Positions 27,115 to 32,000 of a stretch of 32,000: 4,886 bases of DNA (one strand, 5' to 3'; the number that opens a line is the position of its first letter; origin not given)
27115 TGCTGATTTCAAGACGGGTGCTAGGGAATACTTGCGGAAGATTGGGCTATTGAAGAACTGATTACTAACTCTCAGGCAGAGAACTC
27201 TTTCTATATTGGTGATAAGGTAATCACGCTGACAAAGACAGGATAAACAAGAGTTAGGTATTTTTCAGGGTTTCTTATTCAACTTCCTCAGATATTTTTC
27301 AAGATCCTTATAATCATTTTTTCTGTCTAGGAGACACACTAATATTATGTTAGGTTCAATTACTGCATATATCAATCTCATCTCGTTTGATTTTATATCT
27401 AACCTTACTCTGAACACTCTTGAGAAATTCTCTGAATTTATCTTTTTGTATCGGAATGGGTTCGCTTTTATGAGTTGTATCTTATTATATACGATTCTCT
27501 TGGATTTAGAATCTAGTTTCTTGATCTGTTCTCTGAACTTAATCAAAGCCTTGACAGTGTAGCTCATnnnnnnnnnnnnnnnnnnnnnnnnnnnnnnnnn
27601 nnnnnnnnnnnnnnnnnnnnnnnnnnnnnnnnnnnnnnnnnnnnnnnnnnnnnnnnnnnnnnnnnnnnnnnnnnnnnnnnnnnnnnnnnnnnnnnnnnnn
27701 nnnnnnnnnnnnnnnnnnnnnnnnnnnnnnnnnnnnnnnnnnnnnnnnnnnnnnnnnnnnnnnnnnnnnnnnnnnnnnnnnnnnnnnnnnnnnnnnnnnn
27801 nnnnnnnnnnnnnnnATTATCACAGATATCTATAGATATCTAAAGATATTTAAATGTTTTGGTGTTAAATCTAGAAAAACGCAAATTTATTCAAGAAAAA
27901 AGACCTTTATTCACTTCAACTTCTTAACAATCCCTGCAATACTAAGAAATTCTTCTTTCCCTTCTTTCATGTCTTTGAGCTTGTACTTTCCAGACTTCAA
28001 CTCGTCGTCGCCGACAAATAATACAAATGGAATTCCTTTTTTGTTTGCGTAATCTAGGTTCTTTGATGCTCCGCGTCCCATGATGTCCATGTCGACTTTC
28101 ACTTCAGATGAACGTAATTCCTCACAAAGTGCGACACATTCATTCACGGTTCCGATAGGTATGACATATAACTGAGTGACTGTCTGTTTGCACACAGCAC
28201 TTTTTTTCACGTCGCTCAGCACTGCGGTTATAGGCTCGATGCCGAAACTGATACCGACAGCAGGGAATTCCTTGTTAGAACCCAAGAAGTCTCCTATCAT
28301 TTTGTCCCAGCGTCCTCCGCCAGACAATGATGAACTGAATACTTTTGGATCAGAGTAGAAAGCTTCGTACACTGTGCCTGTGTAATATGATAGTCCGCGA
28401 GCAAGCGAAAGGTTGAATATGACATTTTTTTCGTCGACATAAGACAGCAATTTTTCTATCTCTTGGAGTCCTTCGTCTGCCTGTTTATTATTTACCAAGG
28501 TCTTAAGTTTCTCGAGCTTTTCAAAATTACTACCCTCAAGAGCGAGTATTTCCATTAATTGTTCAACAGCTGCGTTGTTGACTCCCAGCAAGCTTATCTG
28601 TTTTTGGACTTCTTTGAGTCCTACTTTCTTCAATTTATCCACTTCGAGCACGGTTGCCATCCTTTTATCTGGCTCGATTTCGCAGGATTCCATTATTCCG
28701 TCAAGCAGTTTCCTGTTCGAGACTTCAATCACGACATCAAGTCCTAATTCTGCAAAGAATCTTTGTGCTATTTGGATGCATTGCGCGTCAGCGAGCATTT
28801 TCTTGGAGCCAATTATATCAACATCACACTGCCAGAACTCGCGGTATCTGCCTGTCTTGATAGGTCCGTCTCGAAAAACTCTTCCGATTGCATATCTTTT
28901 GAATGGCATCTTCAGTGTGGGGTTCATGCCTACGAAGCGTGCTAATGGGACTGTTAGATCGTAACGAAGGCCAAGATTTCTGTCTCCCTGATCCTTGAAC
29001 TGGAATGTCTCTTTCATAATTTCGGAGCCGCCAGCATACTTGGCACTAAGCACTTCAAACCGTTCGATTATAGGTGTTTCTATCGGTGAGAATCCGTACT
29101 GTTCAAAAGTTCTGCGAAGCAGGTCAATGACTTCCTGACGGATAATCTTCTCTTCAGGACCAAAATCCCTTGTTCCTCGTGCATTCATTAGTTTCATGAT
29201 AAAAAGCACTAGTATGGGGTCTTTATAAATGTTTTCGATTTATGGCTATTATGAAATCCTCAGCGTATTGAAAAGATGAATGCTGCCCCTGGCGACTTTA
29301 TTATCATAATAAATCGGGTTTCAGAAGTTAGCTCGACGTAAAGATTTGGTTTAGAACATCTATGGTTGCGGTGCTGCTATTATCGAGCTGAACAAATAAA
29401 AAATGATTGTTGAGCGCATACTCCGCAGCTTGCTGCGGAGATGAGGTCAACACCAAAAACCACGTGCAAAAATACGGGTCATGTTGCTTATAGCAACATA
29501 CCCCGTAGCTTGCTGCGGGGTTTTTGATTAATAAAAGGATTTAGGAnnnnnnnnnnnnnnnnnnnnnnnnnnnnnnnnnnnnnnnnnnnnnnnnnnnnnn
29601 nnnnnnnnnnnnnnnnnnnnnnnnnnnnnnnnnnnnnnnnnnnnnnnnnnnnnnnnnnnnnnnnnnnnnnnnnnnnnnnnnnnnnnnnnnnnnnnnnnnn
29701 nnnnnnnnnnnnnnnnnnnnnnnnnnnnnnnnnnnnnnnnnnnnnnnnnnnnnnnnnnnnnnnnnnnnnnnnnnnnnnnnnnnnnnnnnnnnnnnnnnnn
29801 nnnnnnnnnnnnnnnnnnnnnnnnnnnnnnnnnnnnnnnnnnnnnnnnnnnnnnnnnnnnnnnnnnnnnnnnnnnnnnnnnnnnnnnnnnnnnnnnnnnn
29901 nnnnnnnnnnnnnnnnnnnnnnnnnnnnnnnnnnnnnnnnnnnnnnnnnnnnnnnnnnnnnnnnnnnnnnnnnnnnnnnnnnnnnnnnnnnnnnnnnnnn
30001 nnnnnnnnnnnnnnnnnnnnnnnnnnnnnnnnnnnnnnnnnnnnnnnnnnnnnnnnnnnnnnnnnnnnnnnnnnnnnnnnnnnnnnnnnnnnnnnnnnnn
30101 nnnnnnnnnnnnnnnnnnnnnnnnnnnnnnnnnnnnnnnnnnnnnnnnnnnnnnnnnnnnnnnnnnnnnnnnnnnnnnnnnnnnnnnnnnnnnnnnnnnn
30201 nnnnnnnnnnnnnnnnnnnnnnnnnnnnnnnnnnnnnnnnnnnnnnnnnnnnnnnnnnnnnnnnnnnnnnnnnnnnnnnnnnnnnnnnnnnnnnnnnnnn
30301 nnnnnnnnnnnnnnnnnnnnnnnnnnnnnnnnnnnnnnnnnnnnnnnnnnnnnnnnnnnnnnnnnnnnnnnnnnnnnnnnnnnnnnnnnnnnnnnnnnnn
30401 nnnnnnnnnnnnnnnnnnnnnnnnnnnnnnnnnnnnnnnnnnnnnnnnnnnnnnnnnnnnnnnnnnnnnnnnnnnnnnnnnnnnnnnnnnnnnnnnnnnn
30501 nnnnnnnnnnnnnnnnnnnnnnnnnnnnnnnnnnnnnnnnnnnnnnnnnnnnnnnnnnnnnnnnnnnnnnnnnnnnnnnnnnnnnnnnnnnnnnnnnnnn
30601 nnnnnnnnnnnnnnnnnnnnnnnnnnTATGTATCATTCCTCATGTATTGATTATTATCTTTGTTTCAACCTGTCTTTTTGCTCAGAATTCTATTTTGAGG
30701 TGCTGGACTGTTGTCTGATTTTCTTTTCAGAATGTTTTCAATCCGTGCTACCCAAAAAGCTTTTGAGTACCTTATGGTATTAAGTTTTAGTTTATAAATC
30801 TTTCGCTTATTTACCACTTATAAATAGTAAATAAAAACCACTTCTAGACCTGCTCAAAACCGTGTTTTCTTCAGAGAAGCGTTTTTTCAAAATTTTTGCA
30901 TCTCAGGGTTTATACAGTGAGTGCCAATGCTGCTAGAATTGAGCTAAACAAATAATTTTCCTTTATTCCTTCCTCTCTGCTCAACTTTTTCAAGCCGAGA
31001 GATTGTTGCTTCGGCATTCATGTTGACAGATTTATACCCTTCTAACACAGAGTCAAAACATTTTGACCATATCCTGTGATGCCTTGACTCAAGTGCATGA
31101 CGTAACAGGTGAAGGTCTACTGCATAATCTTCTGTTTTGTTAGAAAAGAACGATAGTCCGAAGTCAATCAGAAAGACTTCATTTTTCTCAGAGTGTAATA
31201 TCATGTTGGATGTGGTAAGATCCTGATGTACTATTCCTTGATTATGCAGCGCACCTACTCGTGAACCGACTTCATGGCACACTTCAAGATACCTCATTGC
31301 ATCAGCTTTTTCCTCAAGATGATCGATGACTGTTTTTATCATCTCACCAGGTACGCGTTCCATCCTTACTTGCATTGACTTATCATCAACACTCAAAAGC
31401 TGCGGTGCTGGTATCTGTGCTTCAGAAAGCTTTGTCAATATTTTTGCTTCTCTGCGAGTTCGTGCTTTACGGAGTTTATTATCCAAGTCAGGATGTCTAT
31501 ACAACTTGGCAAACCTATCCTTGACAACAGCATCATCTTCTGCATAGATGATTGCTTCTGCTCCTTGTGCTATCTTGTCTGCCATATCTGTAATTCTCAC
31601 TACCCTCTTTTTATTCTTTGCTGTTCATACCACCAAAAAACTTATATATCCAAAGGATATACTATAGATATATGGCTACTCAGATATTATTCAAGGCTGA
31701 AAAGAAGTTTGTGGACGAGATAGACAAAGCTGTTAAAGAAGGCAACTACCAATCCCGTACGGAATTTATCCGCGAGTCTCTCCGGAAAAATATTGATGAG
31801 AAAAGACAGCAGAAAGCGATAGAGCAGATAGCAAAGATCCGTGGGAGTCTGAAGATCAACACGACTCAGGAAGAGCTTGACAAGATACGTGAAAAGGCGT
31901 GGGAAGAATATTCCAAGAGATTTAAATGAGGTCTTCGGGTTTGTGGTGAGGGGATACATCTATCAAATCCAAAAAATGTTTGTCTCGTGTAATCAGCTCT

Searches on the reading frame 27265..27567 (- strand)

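Call 25: search_protein_families(library=pfam, proteins=[window:27265-27567:-], max_evalue=0.01)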
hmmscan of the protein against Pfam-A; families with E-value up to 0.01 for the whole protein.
window:27265-27567:- (100 aa): 3 families
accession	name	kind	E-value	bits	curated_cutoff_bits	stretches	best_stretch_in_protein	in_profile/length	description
PF15781.12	ParE-like_toxin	-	0.00046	20.5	28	1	9-89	5-86/87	ParE-like toxin of type II bacterial toxin-antitoxin system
PF05973.20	Gp49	-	0.0061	17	23.9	1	14-83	2-72/90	Phage derived protein Gp49-like (DUF891)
PF08234.17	Spindle_Spc25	-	0.0063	17.2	22.3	0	38-95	9-67/73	Chromosome segregation protein Spc25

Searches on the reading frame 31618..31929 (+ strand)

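Call 25: search_protein_families(library=pfam, proteins=[window:31618-31929:+], max_evalue=0.01)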
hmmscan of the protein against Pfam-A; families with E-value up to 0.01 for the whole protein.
window:31618-31929:+ (103 aa): 4 families
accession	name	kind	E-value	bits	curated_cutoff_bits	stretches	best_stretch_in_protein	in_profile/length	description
PF17723.7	RHH_8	-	3.2e-05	24.5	25.4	1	34-91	17-74/119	Ribbon-Helix-Helix transcriptional regulator family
PF01402.27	RHH_1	-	4.4e-05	23.7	20.5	1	27-59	6-37/39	Ribbon-helix-helix protein, copG family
PF12870.14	DUF4878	-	0.0076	17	24.1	1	29-89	9-68/112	Domain of unknown function (DUF4878)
PF03693.20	ParD_antitoxin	-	0.0077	17.1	21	1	29-71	11-53/81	Bacterial antitoxin of ParD toxin-antitoxin type II system and RHH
